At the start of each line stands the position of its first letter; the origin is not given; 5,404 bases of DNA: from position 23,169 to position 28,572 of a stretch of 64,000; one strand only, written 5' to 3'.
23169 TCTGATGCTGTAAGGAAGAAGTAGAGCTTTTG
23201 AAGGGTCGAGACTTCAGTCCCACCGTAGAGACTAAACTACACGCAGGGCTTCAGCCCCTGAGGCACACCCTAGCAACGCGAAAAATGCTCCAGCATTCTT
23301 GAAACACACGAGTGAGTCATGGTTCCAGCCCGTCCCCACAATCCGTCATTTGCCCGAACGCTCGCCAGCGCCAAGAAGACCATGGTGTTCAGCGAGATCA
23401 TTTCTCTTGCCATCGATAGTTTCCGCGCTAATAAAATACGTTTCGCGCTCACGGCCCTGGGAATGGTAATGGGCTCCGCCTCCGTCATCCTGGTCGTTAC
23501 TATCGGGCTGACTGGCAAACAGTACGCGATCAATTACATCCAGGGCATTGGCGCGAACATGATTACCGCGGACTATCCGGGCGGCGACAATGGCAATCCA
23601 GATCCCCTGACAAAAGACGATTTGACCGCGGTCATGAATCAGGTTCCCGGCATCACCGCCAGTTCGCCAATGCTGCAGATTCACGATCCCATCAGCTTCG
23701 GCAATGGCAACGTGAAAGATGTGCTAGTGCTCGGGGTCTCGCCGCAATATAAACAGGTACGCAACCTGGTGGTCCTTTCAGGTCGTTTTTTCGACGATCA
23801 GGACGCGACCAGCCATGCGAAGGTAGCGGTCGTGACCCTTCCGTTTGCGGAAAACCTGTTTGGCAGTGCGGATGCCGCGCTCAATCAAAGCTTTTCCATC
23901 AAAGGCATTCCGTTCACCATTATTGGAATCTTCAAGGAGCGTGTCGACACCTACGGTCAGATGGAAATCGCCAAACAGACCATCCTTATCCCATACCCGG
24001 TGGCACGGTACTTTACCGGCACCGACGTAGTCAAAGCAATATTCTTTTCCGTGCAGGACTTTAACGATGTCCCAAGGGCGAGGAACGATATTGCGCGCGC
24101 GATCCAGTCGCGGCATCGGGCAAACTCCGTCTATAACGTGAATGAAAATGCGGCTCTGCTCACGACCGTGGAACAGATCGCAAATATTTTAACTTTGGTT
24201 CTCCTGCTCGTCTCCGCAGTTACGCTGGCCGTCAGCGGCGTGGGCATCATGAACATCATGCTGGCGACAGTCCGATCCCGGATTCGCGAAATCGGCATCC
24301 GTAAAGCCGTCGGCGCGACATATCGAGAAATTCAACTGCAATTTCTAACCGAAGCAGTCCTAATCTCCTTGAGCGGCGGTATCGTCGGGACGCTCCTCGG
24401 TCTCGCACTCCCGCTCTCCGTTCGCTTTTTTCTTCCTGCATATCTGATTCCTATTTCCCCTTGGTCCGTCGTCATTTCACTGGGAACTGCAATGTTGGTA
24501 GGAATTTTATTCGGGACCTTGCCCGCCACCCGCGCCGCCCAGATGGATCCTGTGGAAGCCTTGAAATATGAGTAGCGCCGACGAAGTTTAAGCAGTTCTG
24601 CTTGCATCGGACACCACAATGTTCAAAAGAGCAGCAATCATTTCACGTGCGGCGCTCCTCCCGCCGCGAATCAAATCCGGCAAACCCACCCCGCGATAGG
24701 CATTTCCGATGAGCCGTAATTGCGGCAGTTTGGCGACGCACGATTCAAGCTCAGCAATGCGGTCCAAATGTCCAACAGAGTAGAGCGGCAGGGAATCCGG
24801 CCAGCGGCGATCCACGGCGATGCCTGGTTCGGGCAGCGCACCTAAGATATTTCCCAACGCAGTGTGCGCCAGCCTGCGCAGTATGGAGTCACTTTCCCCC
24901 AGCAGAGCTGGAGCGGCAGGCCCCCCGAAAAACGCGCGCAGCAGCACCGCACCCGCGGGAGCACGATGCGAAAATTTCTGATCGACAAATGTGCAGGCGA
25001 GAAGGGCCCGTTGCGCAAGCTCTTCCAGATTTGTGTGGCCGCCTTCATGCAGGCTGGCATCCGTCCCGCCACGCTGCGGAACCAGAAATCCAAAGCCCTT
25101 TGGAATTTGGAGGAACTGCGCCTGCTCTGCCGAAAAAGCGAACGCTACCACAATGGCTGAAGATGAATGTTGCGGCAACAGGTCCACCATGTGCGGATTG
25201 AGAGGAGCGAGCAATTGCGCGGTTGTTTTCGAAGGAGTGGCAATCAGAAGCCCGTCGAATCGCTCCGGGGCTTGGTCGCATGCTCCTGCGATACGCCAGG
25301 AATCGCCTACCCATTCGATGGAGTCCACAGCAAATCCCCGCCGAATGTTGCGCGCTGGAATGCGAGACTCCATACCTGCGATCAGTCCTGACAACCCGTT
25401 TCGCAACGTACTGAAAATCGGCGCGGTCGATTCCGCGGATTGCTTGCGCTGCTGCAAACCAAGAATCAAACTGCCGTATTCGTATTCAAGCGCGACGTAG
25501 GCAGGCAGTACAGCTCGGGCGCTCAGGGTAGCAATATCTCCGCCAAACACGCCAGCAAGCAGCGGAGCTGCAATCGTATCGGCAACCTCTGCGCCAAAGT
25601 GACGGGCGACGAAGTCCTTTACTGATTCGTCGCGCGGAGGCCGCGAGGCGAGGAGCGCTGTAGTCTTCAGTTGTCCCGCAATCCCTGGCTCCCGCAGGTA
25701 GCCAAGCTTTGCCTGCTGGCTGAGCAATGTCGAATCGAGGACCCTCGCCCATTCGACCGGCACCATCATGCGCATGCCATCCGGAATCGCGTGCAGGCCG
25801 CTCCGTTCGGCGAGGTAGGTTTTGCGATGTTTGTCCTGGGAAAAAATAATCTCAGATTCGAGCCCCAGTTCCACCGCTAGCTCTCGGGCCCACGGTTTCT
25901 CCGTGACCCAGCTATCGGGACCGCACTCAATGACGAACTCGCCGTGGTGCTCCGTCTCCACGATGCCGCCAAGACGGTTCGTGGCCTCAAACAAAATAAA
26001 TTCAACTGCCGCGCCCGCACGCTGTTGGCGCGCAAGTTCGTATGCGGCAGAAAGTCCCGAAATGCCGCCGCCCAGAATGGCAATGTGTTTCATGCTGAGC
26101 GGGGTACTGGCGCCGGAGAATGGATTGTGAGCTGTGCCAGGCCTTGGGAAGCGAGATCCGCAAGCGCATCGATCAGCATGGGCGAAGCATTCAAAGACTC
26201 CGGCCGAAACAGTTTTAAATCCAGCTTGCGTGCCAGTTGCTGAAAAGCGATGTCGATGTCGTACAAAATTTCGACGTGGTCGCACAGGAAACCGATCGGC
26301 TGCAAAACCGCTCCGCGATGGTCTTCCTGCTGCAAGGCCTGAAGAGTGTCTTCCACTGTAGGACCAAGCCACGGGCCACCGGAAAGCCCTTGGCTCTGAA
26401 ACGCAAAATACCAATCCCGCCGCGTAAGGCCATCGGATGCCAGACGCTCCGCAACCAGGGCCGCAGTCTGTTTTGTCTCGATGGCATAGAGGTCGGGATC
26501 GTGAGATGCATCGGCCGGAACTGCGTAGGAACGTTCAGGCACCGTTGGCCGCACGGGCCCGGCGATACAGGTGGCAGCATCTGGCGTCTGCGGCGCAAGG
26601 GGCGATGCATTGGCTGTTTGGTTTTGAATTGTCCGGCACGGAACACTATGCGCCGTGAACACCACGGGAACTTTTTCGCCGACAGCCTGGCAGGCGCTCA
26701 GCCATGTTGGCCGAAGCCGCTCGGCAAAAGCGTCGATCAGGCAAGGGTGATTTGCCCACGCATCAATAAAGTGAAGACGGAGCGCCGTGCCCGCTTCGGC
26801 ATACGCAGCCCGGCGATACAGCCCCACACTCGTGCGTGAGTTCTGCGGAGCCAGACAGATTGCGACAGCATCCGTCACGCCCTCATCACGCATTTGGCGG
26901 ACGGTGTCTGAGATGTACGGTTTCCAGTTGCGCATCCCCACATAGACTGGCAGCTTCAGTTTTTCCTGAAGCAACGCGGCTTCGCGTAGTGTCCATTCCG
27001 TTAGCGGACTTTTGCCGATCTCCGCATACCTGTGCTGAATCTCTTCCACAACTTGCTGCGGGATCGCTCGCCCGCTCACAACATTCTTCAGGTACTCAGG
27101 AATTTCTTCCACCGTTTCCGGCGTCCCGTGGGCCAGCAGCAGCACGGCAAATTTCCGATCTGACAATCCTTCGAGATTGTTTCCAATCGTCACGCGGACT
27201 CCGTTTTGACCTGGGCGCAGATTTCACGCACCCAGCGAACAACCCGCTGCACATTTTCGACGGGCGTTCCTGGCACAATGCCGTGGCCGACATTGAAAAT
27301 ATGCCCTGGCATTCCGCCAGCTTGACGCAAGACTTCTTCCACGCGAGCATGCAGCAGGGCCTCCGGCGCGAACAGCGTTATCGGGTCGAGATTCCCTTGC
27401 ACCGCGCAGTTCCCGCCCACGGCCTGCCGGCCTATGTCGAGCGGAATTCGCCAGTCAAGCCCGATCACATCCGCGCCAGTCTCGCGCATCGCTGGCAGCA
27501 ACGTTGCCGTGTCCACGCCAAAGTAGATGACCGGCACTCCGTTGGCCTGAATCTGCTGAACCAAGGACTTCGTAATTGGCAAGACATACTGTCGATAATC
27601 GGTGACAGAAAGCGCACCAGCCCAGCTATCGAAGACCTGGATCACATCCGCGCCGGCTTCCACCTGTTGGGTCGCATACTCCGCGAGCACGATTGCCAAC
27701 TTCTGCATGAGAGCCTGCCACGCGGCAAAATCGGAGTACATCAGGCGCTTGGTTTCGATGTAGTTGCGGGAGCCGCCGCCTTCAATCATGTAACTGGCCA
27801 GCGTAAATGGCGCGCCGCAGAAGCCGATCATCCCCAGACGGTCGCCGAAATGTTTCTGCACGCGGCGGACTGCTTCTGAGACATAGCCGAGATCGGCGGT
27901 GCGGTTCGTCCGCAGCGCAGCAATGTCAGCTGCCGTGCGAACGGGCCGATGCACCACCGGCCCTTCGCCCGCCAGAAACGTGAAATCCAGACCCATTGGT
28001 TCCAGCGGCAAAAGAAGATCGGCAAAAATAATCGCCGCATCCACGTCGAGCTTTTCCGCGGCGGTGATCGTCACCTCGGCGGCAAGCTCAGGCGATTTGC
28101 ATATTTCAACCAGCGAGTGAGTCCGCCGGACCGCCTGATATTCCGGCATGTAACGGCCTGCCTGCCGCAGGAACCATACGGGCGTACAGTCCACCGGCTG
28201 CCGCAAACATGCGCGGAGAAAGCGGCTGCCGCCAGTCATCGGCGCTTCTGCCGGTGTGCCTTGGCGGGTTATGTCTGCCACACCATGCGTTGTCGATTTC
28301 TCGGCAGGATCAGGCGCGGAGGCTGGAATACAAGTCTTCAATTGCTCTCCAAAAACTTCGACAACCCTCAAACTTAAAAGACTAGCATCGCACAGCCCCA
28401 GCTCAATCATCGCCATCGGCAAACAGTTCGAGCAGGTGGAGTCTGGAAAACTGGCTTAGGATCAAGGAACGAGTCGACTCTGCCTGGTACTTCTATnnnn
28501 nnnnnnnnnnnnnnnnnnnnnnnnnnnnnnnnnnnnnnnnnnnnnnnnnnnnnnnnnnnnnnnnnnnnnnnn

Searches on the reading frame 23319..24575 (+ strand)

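Call 9: search_protein_families(library=pfam, proteins=[window:23319-24575:+], max_evalue=0.001)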
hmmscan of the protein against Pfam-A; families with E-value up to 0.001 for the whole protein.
window:23319-24575:+ (418 aa): 2 families
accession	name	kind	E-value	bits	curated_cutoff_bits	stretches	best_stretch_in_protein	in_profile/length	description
PF12704.14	MacB_PCD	-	3.8e-34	119.2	27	1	43-260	2-206/207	MacB-like periplasmic core domain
PF02687.27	FtsX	-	1.4e-19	70.7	25.5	1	297-411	2-120/120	FtsX-like permease C-terminal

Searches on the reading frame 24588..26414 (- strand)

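Call 9: search_protein_families(library=pfam, proteins=[window:24588-26414:-], max_evalue=0.001)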
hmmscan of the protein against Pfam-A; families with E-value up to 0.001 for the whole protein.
window:24588-26414:- (608 aa): 3 families
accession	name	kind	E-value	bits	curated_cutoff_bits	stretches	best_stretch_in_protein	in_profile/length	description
PF01593.30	Amino_oxidase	-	1.8e-44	153.2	19.8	1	118-593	1-443/443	Flavin containing amine oxidoreductase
PF13450.12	NAD_binding_8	-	1.9e-11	44.5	21.9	1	113-182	1-67/68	NAD(P)-binding Rossmann-like domain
PF01266.30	DAO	-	5.1e-06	26.7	27.9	1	111-149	2-35/353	FAD dependent oxidoreductase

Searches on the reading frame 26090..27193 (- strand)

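Call 9: search_protein_families(library=pfam, proteins=[window:26090-27193:-], max_evalue=0.001)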
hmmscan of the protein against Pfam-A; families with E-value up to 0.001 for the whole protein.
window:26090-27193:- (367 aa): 1 family
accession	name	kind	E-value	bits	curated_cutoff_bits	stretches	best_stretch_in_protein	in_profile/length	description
PF00762.24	Ferrochelatase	-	5e-72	243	27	1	15-350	2-315/317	Ferrochelatase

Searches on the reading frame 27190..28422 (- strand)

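Call 9: search_protein_families(library=pfam, proteins=[window:27190-28422:-], max_evalue=0.001)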
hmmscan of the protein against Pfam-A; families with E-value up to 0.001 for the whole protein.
window:27190-28422:- (410 aa): 1 family
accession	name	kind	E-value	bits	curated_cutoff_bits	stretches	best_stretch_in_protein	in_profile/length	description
PF01208.23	URO-D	-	7.1e-125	417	23.9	1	66-400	4-345/346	Uroporphyrinogen decarboxylase (URO-D)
